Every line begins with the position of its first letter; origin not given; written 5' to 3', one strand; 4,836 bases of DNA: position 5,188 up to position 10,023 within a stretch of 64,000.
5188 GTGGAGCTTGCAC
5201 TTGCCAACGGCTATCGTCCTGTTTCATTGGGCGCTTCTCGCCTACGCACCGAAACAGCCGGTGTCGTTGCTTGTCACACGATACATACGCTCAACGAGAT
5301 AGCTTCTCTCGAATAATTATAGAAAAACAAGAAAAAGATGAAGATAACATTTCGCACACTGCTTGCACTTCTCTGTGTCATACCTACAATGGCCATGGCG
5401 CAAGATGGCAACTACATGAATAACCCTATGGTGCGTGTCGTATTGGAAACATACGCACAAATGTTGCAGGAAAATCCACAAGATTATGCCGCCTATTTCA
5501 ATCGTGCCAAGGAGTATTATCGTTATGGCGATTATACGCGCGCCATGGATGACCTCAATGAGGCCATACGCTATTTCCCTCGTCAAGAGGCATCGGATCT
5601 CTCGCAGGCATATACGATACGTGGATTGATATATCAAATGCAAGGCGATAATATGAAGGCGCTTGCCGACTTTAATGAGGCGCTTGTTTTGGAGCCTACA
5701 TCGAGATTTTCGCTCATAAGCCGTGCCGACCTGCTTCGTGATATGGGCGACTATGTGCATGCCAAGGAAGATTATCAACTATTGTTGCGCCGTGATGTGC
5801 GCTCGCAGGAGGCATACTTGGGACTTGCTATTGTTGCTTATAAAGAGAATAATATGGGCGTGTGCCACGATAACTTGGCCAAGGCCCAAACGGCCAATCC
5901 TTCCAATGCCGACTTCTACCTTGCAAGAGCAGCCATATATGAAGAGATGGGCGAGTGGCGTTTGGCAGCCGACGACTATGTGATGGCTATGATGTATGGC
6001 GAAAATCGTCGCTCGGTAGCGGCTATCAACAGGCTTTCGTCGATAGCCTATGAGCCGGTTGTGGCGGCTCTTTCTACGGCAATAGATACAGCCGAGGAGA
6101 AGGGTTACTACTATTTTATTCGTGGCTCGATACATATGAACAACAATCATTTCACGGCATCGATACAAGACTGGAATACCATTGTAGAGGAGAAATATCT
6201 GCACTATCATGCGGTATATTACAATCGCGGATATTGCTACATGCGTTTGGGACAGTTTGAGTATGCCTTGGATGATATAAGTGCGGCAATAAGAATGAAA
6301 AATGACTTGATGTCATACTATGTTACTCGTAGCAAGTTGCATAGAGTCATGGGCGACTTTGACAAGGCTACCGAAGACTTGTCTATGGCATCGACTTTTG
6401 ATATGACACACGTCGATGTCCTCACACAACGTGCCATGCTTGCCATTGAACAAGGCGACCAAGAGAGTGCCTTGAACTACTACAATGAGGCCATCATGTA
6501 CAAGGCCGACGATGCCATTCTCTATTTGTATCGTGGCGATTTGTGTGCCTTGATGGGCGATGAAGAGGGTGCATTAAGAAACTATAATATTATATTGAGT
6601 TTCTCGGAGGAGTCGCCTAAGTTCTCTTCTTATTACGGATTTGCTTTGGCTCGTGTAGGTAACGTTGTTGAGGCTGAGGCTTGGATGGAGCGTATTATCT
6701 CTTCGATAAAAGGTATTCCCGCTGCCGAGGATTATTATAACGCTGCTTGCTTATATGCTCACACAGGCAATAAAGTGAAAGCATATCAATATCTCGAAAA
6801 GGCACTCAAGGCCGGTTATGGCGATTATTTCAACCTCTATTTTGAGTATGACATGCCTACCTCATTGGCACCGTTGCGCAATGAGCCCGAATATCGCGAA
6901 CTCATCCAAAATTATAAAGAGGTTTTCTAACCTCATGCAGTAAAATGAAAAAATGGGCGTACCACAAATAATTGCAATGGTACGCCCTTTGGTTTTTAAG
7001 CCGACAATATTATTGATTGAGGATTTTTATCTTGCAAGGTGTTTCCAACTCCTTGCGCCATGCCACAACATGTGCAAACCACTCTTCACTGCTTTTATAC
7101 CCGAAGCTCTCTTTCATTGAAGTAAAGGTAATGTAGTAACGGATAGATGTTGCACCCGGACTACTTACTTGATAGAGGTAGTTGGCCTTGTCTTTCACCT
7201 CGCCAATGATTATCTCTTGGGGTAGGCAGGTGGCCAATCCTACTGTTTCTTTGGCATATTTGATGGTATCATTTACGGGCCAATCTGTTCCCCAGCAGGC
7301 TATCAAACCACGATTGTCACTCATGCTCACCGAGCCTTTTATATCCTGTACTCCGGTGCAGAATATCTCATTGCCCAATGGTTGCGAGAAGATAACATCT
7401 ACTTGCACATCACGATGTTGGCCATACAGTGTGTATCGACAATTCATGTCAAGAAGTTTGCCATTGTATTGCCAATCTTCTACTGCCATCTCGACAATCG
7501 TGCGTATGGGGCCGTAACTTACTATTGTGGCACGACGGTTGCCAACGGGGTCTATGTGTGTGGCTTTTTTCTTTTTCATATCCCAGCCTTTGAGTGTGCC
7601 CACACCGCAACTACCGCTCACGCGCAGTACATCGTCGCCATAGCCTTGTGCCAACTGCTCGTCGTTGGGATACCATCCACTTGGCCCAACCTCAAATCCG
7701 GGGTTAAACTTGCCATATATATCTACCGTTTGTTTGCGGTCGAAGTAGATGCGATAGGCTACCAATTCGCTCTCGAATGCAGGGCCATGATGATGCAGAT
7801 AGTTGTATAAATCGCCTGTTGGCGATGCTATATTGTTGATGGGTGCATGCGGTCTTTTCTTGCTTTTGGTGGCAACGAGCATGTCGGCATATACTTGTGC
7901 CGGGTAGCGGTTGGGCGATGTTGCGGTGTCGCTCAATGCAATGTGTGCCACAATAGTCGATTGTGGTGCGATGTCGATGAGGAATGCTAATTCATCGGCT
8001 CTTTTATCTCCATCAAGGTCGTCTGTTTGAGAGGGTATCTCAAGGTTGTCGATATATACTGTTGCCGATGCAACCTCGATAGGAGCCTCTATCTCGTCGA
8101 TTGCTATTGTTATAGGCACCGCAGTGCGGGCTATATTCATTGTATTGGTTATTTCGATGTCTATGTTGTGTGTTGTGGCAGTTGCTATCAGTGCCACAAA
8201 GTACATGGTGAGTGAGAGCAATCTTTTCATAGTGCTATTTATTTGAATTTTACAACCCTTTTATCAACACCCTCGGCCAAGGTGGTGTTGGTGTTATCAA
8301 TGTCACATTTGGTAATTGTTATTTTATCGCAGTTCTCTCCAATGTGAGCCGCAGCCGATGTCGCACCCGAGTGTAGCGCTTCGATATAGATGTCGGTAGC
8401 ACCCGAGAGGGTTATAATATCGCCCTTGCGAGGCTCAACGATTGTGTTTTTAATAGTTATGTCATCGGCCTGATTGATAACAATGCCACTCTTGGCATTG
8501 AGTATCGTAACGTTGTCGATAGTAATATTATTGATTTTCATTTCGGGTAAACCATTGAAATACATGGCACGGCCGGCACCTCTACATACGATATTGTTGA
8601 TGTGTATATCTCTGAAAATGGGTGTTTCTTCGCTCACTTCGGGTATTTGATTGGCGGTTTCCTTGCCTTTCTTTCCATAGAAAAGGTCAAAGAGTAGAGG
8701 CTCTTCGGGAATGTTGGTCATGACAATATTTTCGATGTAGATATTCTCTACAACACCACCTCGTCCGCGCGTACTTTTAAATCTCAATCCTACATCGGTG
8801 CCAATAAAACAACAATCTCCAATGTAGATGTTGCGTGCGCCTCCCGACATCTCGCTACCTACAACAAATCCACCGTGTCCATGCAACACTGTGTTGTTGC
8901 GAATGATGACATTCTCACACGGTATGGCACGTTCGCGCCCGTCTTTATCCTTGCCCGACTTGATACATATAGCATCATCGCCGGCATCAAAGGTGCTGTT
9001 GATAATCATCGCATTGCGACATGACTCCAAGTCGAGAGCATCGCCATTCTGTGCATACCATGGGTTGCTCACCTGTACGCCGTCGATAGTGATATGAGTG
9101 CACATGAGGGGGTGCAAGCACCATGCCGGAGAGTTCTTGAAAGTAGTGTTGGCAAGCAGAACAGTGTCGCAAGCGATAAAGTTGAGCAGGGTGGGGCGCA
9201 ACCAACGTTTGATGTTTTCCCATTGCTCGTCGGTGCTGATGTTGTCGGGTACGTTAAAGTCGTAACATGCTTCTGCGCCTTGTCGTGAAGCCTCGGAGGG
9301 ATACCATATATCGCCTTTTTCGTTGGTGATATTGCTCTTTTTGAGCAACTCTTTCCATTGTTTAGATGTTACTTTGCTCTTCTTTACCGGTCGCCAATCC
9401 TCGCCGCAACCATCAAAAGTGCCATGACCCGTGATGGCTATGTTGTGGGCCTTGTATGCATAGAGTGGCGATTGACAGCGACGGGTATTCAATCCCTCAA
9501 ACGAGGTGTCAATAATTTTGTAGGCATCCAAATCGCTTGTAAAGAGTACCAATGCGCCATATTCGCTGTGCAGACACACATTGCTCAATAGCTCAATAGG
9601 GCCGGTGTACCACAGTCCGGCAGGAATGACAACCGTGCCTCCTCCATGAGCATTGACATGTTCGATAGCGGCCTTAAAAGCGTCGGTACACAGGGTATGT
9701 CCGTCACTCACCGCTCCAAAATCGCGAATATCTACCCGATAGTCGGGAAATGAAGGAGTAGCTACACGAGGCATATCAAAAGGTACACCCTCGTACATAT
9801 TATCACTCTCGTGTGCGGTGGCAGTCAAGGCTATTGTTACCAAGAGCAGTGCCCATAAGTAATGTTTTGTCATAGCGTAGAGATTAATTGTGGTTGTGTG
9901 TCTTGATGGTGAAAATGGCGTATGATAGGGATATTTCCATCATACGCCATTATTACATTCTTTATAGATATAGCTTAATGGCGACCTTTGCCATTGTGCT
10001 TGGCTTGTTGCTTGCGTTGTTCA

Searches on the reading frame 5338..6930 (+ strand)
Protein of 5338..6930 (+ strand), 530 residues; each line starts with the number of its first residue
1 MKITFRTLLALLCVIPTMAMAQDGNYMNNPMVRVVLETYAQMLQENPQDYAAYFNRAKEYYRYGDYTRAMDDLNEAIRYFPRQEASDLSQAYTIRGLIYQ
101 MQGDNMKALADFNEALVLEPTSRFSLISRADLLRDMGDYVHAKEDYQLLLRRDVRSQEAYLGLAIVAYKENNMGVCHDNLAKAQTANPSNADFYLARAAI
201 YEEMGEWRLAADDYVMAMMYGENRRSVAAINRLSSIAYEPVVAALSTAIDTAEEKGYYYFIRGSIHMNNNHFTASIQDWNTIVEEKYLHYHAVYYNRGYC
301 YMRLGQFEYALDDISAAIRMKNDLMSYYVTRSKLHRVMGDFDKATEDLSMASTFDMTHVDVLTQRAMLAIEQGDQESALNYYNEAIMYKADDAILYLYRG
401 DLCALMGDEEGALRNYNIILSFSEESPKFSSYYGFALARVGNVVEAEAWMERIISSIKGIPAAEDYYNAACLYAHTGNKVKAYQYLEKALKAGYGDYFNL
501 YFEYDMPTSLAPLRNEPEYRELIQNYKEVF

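Call 56: search_protein_families(library=pfam, proteins=[window:5338-6930:+], max_evalue=0.000001)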
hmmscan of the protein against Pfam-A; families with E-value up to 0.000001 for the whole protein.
window:5338-6930:+ (530 aa): 13 families
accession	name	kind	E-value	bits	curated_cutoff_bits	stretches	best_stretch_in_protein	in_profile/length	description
PF07719.23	TPR_2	-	3.4e-35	117.7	27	0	51-82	2-33/34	Tetratricopeptide repeat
PF00515.34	TPR_1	-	2.9e-31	106.4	27.8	0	293-320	3-30/34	Tetratricopeptide repeat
PF13371.12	TPR_9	-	2.2e-17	63.3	35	0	30-94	9-68/73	Tetratricopeptide repeat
PF13181.12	TPR_8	-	9.2e-17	60.2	25.7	0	360-391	2-33/34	Tetratricopeptide repeat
PF13431.12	TPR_17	-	4.8e-15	54.9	24.4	0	39-69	2-32/34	Tetratricopeptide repeat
PF13432.12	TPR_16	-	2.1e-14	54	32.7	0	55-120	2-62/65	Tetratricopeptide repeat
PF13428.12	TPR_14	-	2.7e-13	49.6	23.5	0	127-165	5-43/44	Tetratricopeptide repeat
PF13414.12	TPR_11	-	1.7e-12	47.2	26.8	0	371-407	6-42/42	TPR repeat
PF13424.12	TPR_12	-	6.3e-12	46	30.1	0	432-491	8-73/77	Tetratricopeptide repeat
PF12569.14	NatA_aux_su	-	4.6e-10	39.5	33.3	0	284-356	187-257/515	N-terminal acetyltransferase A, auxiliary subunit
PF14559.12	TPR_19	-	1.8e-09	38.2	25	0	37-85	12-61/68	Tetratricopeptide repeat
PF25570.1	TPR_DENND3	-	2e-07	31.4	27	0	66-113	24-71/115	DENND3-like, TPR repeats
PF25575.1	TPR_BSK1_C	-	5.1e-07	30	42.2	0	267-323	53-109/118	Serine/threonine-protein kinase BSK1-like, TPR repeats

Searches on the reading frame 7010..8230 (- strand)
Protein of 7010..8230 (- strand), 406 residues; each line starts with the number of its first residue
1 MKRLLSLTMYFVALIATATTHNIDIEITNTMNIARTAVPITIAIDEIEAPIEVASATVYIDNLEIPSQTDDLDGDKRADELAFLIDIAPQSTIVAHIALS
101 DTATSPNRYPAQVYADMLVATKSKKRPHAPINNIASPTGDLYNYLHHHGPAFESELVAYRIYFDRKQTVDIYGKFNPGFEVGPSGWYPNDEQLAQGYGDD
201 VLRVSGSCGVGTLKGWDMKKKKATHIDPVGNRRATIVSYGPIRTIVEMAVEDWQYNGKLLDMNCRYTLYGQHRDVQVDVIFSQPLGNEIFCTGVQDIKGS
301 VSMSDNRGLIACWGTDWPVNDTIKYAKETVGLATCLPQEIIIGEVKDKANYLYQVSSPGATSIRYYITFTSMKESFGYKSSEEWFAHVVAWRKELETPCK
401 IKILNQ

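Call 56: search_protein_families(library=pfam, proteins=[window:7010-8230:-], max_evalue=0.000001)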
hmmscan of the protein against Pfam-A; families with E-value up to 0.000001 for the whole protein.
window:7010-8230:- (406 aa): 1 family
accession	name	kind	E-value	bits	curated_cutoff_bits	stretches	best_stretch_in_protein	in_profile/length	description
PF16153.10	DUF4861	-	5.2e-108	361.8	22.3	1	27-401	1-380/380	Domain of unknown function (DUF4861)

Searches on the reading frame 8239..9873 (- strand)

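Call 56: search_protein_families(library=pfam, proteins=[window:8239-9873:-], max_evalue=0.000001)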
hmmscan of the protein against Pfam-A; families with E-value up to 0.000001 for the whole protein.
window:8239-9873:- (544 aa): 3 families
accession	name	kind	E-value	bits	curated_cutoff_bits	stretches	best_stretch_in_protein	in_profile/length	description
PF00295.23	Glyco_hydro_28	-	2.4e-33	116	22.9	1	226-414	90-267/324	Glycosyl hydrolases family 28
PF13229.12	Beta_helix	-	8e-09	35.7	25.9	0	448-530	9-92/158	Right handed beta helix region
PF12708.12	Pect-lyase_RHGA_epim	-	1.4e-08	35.2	27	0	48-93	3-50/213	Rhamnogalacturonase A/epimerase, pectate lyase-like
